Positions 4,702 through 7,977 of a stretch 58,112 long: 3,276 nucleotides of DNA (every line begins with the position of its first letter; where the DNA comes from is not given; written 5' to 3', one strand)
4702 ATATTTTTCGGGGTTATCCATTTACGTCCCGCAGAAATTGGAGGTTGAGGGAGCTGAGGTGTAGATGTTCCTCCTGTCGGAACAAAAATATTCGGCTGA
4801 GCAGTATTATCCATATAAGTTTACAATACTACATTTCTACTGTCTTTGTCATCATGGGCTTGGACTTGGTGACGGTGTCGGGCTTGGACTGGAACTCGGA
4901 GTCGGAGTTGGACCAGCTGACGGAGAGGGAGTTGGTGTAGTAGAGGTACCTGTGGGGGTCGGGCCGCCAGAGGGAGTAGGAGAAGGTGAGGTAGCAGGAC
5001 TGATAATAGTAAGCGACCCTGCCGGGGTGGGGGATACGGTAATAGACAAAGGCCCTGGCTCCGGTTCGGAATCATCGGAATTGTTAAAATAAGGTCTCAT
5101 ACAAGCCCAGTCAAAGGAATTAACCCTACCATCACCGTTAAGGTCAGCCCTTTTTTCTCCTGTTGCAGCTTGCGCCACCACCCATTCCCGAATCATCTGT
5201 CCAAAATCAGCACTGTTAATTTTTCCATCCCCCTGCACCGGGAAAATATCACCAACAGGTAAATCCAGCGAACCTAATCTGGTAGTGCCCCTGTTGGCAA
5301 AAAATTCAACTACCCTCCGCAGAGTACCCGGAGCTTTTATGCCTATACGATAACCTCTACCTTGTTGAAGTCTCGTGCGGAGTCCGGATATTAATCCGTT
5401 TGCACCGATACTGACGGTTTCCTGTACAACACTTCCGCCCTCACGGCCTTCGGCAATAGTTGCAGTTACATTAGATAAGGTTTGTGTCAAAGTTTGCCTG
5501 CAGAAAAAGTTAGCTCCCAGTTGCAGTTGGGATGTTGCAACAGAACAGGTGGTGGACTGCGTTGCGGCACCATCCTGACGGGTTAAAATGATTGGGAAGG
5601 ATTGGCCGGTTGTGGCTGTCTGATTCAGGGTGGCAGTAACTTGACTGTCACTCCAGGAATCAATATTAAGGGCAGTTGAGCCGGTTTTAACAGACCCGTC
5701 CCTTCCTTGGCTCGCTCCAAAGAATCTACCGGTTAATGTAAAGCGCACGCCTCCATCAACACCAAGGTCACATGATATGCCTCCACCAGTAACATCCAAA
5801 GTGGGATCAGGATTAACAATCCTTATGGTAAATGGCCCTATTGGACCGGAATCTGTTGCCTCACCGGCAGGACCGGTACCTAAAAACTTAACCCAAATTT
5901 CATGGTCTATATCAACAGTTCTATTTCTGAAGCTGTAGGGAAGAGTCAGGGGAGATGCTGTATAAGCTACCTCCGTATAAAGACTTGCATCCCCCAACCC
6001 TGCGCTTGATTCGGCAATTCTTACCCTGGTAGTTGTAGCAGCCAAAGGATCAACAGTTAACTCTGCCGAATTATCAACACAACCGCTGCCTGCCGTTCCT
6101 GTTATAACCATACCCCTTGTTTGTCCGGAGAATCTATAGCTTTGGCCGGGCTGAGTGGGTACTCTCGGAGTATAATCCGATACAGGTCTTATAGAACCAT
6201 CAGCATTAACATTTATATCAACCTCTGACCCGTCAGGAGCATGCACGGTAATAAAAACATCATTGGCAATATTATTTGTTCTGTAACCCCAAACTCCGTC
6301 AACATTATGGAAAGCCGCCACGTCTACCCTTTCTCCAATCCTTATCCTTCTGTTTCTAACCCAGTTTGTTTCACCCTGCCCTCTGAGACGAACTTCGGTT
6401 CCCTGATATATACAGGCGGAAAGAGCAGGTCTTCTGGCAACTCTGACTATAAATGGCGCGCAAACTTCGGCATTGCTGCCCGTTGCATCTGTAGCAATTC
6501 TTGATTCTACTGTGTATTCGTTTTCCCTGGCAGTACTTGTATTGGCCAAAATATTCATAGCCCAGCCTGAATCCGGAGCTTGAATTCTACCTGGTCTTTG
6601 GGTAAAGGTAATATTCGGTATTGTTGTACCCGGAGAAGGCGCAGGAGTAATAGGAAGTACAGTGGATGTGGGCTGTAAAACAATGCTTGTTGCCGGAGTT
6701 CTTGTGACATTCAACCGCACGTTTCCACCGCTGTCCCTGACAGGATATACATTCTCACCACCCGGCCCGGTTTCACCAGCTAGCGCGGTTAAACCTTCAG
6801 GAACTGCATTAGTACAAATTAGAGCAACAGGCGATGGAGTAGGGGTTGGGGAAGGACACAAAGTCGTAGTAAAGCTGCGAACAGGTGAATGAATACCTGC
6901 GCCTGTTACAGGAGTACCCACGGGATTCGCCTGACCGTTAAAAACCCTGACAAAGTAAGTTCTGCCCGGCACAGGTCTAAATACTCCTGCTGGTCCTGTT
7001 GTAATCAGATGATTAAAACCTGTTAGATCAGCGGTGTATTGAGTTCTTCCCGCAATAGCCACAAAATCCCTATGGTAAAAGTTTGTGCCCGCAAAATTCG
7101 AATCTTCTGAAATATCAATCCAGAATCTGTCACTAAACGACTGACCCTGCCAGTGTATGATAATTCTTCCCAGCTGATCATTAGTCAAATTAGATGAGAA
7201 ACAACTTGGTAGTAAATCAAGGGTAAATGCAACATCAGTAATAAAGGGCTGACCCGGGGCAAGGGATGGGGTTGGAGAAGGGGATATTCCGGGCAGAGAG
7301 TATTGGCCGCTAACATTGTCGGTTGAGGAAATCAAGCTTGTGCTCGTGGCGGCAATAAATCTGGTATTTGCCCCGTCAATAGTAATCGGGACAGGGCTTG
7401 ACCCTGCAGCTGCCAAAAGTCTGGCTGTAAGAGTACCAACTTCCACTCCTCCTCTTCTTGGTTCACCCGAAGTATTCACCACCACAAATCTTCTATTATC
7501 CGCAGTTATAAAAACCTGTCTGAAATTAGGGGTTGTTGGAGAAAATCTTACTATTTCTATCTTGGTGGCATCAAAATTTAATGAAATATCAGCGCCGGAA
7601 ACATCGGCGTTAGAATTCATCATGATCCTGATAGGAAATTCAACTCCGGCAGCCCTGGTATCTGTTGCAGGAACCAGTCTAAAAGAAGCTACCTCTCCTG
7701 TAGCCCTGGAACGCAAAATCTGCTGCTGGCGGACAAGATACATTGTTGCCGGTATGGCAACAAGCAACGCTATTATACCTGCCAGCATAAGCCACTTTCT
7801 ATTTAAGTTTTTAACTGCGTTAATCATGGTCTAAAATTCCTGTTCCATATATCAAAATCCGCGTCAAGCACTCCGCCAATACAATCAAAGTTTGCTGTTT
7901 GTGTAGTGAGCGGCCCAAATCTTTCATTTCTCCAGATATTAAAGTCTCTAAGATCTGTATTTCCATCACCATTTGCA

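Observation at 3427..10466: Cohesin-dockerin style surface assembly operon in a CPR-like genome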

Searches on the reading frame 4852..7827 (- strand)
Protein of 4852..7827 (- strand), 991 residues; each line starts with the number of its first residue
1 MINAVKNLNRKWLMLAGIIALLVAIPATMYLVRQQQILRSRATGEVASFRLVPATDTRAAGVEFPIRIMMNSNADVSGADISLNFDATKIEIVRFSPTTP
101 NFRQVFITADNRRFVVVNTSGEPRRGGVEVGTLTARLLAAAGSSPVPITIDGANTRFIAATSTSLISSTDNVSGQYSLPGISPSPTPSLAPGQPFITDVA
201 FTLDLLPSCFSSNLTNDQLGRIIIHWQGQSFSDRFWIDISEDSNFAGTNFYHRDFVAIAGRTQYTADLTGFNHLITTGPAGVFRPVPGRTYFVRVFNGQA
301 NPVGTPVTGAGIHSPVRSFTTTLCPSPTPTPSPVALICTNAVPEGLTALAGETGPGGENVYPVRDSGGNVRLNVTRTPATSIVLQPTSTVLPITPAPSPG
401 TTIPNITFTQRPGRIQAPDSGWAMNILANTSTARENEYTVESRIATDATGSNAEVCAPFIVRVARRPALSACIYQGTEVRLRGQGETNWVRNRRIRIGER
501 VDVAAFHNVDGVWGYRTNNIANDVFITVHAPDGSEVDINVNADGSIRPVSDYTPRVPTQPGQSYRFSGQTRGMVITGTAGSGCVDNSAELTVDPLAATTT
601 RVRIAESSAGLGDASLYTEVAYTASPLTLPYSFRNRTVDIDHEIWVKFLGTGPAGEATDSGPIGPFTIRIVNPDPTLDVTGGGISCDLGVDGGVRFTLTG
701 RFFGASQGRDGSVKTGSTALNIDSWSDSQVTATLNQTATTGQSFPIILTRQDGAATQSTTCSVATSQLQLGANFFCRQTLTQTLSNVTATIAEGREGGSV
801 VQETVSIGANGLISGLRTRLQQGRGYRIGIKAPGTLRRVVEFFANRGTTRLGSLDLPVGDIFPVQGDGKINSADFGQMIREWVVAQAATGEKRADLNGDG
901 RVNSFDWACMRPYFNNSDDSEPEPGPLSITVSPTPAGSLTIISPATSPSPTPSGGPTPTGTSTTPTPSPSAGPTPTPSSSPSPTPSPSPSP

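Call 3: search_protein_families(library=pfam, proteins=[window:4852-7827:-], max_evalue=1)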
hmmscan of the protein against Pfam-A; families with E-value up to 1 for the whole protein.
window:4852-7827:- (991 aa): 4 families
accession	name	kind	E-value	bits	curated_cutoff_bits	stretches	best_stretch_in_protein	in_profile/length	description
PF00404.24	Dockerin_1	-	1.4e-09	38.4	22.9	1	864-914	4-56/57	Dockerin type I domain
PF00963.24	Cohesin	-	0.014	16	24.1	1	55-99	8-53/139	Cohesin domain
PF00036.39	EF-hand_1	-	0.02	14.8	25.4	0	862-880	9-27/29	EF hand domain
PF13202.12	EF-hand_5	-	0.17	11.9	25.9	0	893-904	7-18/25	EF hand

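Call 4: search_protein_families(library=ncbifam, proteins=[window:4852-7827:-], max_evalue=1)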
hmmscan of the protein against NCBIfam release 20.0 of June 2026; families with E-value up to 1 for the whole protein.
window:4852-7827:- (991 aa): 1 family
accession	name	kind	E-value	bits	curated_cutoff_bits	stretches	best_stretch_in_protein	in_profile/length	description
NF049990.1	CellobisidaseCelK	equivalog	0.00076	17.7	1700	1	853-915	824-883/889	cellulose 1,4-beta-cellobiosidase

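Call 10: search_solved_structures(query=window:4852-7827:-, max_evalue=1, show_alignments=2)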
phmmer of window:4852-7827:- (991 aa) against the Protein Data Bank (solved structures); distinct sequences matched with E-value up to 1: 20.
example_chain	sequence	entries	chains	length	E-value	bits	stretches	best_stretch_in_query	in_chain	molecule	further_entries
1daq_A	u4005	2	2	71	0.00045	21.6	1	864-922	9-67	ENDOGLUCANASE SS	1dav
2mte_A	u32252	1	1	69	0.00045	21.6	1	864-921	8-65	Cellulose 1,4-beta-cellobiosidase (reducing end) CelS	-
4fl4_A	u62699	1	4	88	0.0018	19.6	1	863-914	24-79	Glycoside hydrolase family 9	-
5nrk_B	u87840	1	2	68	0.0061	17.8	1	864-914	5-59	DocCel5: Type I dockerin repeat domain from A. cellulolyticus family 5 endoglucanase WP_01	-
2y3n_B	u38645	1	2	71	0.0091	17.3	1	864-921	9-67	CELLULOSOMAL FAMILY-48 PROCESSIVE GLYCOSIDE HYDROLASE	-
5nrm_B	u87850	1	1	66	0.0097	17.2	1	864-914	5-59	DocCel5: Type I dockerin repeat domain from A. cellulolyticus family 5 endoglucanase WP_01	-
2vn6_B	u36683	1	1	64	0.014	16.6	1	865-914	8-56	ENDOGLUCANASE A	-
8zvk_A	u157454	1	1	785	0.017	16.3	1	861-915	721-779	AaBgIC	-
4cj0_A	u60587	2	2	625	0.05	14.8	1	863-913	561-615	ENDOGLUCANASE D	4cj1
1clc_A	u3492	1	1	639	0.052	14.8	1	863-913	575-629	ENDOGLUCANASE CELD; EC: 3.2.1.4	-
2yik_A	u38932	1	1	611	0.12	13.5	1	864-916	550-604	ENDOGLUCANASE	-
7dvq_v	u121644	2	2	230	0.13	13.5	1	903-973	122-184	Sodium channel modifier 1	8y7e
1ohz_B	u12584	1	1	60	0.15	13.3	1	864-913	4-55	ENDO-1,4-BETA-XYLANASE Y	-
2vn5_B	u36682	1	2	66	0.23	12.6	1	865-914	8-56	ENDOGLUCANASE A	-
6kg9_A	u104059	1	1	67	0.32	12.2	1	864-908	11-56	And cellulose-binding endoglucanase family 9 CelL ortholog dockerin domain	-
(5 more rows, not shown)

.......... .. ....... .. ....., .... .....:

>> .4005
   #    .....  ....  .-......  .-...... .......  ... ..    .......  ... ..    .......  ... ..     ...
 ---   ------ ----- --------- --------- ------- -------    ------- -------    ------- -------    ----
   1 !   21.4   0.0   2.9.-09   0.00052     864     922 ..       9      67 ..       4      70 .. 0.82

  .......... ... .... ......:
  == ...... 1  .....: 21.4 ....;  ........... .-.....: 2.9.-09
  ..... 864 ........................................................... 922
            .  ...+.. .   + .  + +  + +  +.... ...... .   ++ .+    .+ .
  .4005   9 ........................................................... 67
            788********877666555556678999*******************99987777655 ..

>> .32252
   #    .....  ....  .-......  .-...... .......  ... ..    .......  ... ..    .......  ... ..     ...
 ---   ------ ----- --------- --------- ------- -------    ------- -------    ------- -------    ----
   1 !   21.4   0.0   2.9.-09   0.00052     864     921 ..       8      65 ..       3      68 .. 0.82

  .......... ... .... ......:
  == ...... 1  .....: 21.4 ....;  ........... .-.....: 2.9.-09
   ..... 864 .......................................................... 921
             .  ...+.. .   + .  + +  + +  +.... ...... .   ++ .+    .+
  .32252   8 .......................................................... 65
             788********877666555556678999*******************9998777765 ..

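Call 12: find_encoding_contigs(protein=window:4852-7827:-, flank=10000, max_places=6)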
Protein window:4852-7827:- (991 aa): 2 contigs read that carry it; 2 places shown.
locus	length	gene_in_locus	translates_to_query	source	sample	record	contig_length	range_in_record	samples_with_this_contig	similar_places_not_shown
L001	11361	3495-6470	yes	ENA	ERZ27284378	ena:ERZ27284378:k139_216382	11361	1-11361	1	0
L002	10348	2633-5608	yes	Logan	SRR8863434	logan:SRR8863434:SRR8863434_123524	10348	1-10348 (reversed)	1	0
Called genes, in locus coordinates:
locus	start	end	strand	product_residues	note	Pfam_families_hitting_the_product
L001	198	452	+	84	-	-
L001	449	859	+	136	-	-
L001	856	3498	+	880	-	-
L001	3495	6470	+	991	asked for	PF00404:Dockerin_1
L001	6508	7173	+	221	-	PF00963:Cohesin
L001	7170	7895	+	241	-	PF00963:Cohesin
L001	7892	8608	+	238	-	PF02899:Phage_int_SAM_1, PF13102:Phage_int_SAM_5, PF13495:Phage_int_SAM_4 (faint), PF00589:Phage_integrase (faint)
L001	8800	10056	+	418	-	PF01510:Amidase_2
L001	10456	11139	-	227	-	PF01797:Y1_Tnp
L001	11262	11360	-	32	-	?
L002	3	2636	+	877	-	?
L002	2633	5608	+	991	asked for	PF00404:Dockerin_1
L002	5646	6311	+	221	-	PF00963:Cohesin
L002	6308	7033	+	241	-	PF00963:Cohesin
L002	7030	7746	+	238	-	PF02899:Phage_int_SAM_1, PF13102:Phage_int_SAM_5, PF13495:Phage_int_SAM_4 (faint), PF00589:Phage_integrase (faint)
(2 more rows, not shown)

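Call 14: find_homologous_proteins(query=window:4852-7827:-, max_evalue=0.001)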
Query window:4852-7827:- (991 aa): 2 proteins with E <= 0.001 among 8000 candidates.
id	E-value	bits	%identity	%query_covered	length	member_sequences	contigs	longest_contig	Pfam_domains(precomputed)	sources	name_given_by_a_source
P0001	0.0e+0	2212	100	100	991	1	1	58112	PF00404.25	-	-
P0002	2.0e-284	964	50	95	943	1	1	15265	PF00404.25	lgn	-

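Call 15: find_encoding_contigs(protein=P0002, flank=10000, max_places=4)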
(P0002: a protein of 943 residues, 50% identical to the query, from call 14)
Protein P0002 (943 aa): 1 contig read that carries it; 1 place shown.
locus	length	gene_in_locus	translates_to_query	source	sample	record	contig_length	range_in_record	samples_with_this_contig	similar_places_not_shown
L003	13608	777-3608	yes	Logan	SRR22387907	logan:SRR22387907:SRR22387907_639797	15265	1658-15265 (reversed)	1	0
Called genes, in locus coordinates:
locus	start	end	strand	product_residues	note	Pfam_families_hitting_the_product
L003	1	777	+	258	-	?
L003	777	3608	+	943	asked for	PF00404:Dockerin_1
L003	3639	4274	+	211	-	PF00963:Cohesin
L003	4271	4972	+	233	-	PF00963:Cohesin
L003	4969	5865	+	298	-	PF02899:Phage_int_SAM_1, PF13102:Phage_int_SAM_5 (weak), PF13495:Phage_int_SAM_4 (weak), PF00589:Phage_integrase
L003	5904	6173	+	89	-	-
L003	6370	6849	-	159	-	PF01371:Trp_repressor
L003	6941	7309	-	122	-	-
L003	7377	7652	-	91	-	-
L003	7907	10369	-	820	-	PF00521:DNA_topoisoIV, PF03989:DNA_gyraseA_C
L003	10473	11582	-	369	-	PF01168:Ala_racemase_N, PF00842:Ala_racemase_C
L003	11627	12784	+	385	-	PF01820:Dala_Dala_lig_N, PF02222:ATP-grasp (faint), PF02786:CPSase_L_D2 (faint), PF07478:Dala_Dala_lig_C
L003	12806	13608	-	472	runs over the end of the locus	PF08245:Mur_ligase_M, PF02875:Mur_ligase_C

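Call 19: search_protein_families(library=pfam, proteins=[L003:777-3608:+, L003:3639-4274:+, L003:4271-4972:+], max_evalue=10)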
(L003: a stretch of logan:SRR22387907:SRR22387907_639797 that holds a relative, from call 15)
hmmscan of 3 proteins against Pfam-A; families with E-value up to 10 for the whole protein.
L003:777-3608:+ (943 aa): 5 families
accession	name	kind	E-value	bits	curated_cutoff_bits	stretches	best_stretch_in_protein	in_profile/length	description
PF00404.24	Dockerin_1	-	6.2e-08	33.2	22.9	1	842-886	6-52/57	Dockerin type I domain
PF01833.30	TIG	-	0.0004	20.8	20.9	1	655-735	1-80/84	IPT/TIG domain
PF16656.11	Pur_ac_phosph_N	-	0.02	15.9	30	1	212-320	7-93/93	Purple acid Phosphatase, N-terminal domain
PF11974.14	bMG3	-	0.13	12.7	34.9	0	502-540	23-61/103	Bacterial alpha-2-macroglobulin MG3 domain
PF22839.2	DUF7015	-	1.6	9.4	35.2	1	149-183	43-76/100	Domain of unknown function (DUF7015)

L003:3639-4274:+ (211 aa): 2 families
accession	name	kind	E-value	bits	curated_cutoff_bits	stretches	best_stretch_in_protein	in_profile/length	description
PF00963.24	Cohesin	-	5.2e-09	36.9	24.1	1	81-174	6-105/139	Cohesin domain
PF15206.11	FAM209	-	0.091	12.9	27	1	11-43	24-56/149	FAM209 family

L003:4271-4972:+ (233 aa): 1 family
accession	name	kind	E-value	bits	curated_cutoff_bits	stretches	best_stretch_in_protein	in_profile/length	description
PF00963.24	Cohesin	-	2.5e-09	37.9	24.1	1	35-143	9-123/139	Cohesin domain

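Call 70: predict_structure(alignment_id=A5)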
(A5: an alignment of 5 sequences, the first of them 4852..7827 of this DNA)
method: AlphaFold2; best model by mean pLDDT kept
length: 991 residues; sequences in the alignment: 5
mean_pLDDT: 39.7   pTM: 0.24
mean pLDDT of the five models: 39.7, 38.1, 37.9, 37.2, 35.7
residues with pLDDT >= 90: 0; 70-90: 35; 50-70: 195; < 50: 761
segments of 3 or more residues with pLDDT < 50: 1-4, 33-47, 100-112, 114-123, 152-155, 157-235, 242-244, 246-290, 297-642, 644-665, 679-681, 689-691, 708-718, 738-743, 750-757, 762-785, 808-812, 831-968, 970-972, 974-976, 978-980
pLDDT, mean of each block of 10 residues (from residue 1): 53 72 67 44 46 59 69 54 60 64 44 47 55 72 56 47 30 24 26 37 39 35 42 49 48 38 42 32 45 50 40 35 30 22 32 35 28 24 27 27 23 27 25 31 33 31 27 25 28 28 34 34 37 38 35 33 30 25 25 25 30 32 24 28 47 37 48 55 53 65 56 39 69 58 51 47 37 31 49 53 53 53 52 41 39 37 28 26 28 29 30 28 24 24 28 36 37 40 49 51
secondary structure, 60 per line:
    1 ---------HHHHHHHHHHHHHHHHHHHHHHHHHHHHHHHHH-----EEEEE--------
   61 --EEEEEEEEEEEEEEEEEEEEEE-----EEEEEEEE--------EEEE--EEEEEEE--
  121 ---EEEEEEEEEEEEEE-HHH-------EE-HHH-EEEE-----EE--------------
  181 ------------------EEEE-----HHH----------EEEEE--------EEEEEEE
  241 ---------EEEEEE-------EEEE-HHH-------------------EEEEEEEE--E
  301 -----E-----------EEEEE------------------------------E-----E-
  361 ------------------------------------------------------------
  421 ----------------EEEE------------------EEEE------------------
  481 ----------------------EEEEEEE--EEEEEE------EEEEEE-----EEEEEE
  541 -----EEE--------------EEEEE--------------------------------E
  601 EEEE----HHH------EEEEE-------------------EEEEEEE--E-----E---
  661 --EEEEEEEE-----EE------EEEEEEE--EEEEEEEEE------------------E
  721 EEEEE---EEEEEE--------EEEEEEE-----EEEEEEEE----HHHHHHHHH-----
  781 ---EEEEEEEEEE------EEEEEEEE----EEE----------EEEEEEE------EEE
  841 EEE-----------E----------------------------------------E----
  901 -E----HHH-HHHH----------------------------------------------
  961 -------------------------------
elements in order (helices of 4 or more, strands of 3 or more residues): H10-42 E48-52 E63-84 E90-97 E106-109 E112-118 E124-137 E156-159 E199-202 E221-225 E234-240 E250-255 E263-266 E290-297 E318-322 E437-440 E459-462 E503-509 E512-517 E524-529 E535-540 E546-548 E563-567 E600-604 E618-622 E642-648 E663-670 E684-690 E693-701 E720-725 E729-734 E743-749 E755-762 H767-775 E784-793 E800-807 E812-814 E825-831 E838-843 H911-914
